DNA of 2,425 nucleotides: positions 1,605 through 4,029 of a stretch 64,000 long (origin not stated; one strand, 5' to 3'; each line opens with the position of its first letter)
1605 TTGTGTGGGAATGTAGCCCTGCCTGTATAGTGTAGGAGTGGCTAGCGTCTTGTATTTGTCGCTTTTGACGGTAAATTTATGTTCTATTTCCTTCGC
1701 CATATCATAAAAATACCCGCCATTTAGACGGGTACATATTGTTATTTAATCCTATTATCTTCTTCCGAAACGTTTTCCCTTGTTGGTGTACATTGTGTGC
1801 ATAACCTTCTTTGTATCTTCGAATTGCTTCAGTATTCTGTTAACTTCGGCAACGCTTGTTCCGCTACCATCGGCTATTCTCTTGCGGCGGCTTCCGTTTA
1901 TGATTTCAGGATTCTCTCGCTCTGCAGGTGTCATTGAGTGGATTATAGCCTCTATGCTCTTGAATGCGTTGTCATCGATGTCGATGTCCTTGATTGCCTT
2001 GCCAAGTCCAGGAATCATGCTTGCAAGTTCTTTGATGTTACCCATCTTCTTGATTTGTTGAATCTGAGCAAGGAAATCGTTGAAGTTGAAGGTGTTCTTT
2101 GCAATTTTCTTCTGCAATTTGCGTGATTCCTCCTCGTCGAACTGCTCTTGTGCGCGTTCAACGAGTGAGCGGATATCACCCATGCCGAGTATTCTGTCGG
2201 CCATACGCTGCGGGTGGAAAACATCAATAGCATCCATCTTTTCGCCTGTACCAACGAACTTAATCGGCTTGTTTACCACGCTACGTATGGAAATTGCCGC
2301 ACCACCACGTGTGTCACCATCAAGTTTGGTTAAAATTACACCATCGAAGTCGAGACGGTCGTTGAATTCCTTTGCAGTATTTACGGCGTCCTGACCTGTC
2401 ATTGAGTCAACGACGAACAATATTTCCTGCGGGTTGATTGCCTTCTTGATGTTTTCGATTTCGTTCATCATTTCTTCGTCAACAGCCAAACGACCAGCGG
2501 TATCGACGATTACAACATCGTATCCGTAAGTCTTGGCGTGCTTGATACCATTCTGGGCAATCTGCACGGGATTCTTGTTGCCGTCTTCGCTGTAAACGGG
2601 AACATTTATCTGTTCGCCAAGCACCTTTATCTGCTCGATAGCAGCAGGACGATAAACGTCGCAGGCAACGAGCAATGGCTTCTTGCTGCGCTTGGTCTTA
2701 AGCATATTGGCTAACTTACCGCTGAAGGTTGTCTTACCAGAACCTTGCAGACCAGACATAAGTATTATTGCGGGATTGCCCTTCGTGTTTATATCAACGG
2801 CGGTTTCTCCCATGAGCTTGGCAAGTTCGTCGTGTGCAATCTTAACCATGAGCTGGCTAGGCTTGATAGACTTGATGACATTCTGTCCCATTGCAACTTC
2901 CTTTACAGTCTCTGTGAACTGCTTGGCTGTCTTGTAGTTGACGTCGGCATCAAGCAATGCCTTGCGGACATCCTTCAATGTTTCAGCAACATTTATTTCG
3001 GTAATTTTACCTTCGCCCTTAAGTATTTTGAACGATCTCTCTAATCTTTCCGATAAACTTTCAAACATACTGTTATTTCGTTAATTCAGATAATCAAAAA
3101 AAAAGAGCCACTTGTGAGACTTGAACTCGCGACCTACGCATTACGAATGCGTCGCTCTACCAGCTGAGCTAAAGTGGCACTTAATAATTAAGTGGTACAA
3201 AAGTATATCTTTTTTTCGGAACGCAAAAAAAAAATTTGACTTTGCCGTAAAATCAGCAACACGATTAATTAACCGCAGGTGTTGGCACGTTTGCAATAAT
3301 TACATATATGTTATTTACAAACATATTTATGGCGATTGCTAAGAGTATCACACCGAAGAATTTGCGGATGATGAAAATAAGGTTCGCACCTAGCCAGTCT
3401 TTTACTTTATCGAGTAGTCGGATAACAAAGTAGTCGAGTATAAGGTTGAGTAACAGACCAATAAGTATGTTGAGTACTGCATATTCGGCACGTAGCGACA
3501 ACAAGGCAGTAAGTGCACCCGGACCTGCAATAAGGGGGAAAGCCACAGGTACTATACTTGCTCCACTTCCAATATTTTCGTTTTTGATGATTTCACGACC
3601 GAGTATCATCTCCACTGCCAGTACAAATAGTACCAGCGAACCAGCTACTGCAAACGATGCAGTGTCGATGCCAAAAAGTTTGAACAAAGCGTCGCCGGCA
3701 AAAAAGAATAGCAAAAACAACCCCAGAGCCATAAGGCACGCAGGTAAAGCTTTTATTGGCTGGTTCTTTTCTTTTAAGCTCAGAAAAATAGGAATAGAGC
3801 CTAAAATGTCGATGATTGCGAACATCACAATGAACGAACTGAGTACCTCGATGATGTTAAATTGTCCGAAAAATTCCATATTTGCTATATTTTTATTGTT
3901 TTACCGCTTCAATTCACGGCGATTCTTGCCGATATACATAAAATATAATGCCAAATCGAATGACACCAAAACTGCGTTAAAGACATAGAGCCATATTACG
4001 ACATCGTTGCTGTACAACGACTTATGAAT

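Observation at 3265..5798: Cobalamin riboswitch heading an acyl-CoA transferase / 3-TM PQ-loop-like / MarC-like operon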

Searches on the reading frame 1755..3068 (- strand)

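Call 7: search_protein_families(library=pfam, proteins=[window:1755-3068:-], max_evalue=0.01)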
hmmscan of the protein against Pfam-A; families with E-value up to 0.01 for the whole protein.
window:1755-3068:- (437 aa): 15 families
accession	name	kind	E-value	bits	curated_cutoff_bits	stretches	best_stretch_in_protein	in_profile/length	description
PF00448.28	SRP54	-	2.8e-77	259.3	22.7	1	99-295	1-196/196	SRP54-type protein, GTPase domain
PF02978.25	SRP_SPB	-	1.9e-36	124.8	27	1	326-423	1-91/91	Signal peptide binding domain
PF02881.24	SRP54_N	-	8.7e-18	64.7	22.4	1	5-82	1-75/75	SRP54-type protein, helical bundle domain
PF06414.18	Zeta_toxin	-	3.5e-06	27.1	22.3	1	94-191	11-103/199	Zeta toxin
PF13401.12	AAA_22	-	8.8e-06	26.5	27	1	99-217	5-120/130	AAA domain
PF01656.29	CbiA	-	0.00011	22.6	25.4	1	102-255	2-89/125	CobQ/CobB/MinD/ParA nucleotide binding domain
PF09439.16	SRPRB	-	0.00028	20.7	25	0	169-235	32-95/178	Signal recognition particle receptor beta subunit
PF16575.11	CLP1_P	-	0.00034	20.9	26.6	0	107-139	2-33/188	mRNA cleavage and polyadenylation factor CLP1 P-loop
PF02492.25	cobW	-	0.002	18.2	20.7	0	101-250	2-154/180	CobW/HypB/UreG, nucleotide-binding domain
PF13207.12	AAA_17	-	0.0025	18.6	27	1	106-220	2-109/136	AAA domain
PF01926.29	MMR_HSR1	-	0.0036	17.8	21.9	0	179-234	42-98/113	50S ribosome-binding GTPase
PF06745.19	ATPase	-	0.0036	17.1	26.6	1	100-233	20-138/231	KaiC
PF13671.12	AAA_33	-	0.0042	17.8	27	1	102-131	2-25/143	AAA domain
PF01583.26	APS_kinase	-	0.0072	16.8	21.1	0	99-132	2-35/152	Adenylylsulphate kinase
PF20720.3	nSTAND3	-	0.0076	16.4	27.2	0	101-126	19-44/155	Novel STAND NTPase 3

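Call 8: search_protein_families(library=ncbifam, proteins=[window:1755-3068:-], max_evalue=0.01)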
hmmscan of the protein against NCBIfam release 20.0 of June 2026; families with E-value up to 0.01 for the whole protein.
window:1755-3068:- (437 aa): 18 families
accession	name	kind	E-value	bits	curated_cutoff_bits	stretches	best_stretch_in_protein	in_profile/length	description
TIGR00959.1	ffh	equivalog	1.8e-186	620.1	473.2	1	2-424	1-427/428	signal recognition particle protein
TIGR01425.1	SRP54_euk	equivalog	3.7e-88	296.2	576.25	1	5-419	5-425/428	signal recognition particle protein SRP54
TIGR00064.1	ftsY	equivalog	6.4e-69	232.3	260.7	1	29-293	5-278/279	signal recognition particle-docking protein FtsY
NF009367.0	PRK12724.1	equivalog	1.4e-14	53.8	718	1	95-278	219-398/433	flagellar biosynthesis regulator FlhF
TIGR03499.1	FlhF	equivalog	1.9e-14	54.3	174.15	1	25-192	134-286/286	flagellar biosynthesis GTPase FlhF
NF009368.0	PRK12726.1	equivalog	8.5e-14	51.5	832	1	85-301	191-404/407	flagellar biosynthesis regulator FlhF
NF009366.0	PRK12723.1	equivalog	3.1e-11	43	585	1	83-278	162-351/388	flagellar biosynthesis regulator FlhF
NF011312.0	PRK14723.1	equivalog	2e-10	39.8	951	1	106-278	192-362/768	flagellar biosynthesis regulator FlhF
NF011311.0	PRK14722.1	equivalog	3.5e-09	36.2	777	1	102-278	140-320/374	flagellar biosynthesis regulator FlhF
NF005230.0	PRK06731.1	equivalog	1.3e-08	34.4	553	1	101-278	88-261/281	flagellar biosynthesis regulator FlhF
NF011310.0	PRK14721.1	equivalog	3.2e-08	33.2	725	1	101-278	193-365/423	flagellar biosynthesis regulator FlhF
TIGR03018.1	pepcterm_TyrKin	hypoth_equivalog_domain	3.5e-05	23.2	230.65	1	89-148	26-85/207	XrtA-associated tyrosine autokinase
NF005250.0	PRK06761.1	equivalog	0.00076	18.6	270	1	100-151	4-55/282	hypothetical protein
NF004041.0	PRK05541.1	subfamily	0.0016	18.5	127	1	95-129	3-37/176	adenylyl-sulfate kinase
TIGR00231.1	small_GTP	domain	0.002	17.9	42.5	0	102-223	6-93/164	GTP-binding protein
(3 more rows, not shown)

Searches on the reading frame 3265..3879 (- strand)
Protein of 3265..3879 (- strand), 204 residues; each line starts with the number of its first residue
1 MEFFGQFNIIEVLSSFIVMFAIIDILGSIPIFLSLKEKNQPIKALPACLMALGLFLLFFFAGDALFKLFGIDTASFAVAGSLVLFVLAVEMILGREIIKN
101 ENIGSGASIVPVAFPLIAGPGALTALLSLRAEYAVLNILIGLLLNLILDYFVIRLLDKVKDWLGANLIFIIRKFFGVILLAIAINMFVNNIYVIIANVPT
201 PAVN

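Call 7: search_protein_families(library=pfam, proteins=[window:3265-3879:-], max_evalue=0.01)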
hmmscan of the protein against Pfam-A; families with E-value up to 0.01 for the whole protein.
window:3265-3879:- (204 aa): 1 family
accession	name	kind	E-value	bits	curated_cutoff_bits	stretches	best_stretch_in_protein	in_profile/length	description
PF01914.23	MarC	-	3.6e-29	102.1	23.9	1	12-193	4-201/203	MarC family integral membrane protein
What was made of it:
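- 3265..3879 (-): MarC / NAAT-family six-helix membrane protein, 204 aa. PF01914 at 102 bits (call 7).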

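Call 8: search_protein_families(library=ncbifam, proteins=[window:3265-3879:-], max_evalue=0.01)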
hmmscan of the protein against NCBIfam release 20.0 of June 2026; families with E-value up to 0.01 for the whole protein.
window:3265-3879:- (204 aa): 4 families
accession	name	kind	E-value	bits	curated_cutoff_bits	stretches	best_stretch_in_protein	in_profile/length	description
TIGR00427.1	TIGR00427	subfamily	8.1e-24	84.5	99.2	1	13-190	8-200/201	NAAT family transporter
NF008320.0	PRK11111.1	equivalog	6.9e-20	71.3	216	1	8-196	7-211/215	YchE family NAAT transporter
NF008010.0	PRK10739.1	equivalog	1.2e-19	71.1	215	1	11-193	3-193/197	YhgN family NAAT transporter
NF008228.0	PRK10995.1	equivalog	2.9e-12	46.3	162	1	15-198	11-220/223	MarC family NAAT transporter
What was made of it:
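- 3265..3879 (-): TIGR00427 at 84.5 bits, below its 99.2 cut-off (call 8).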
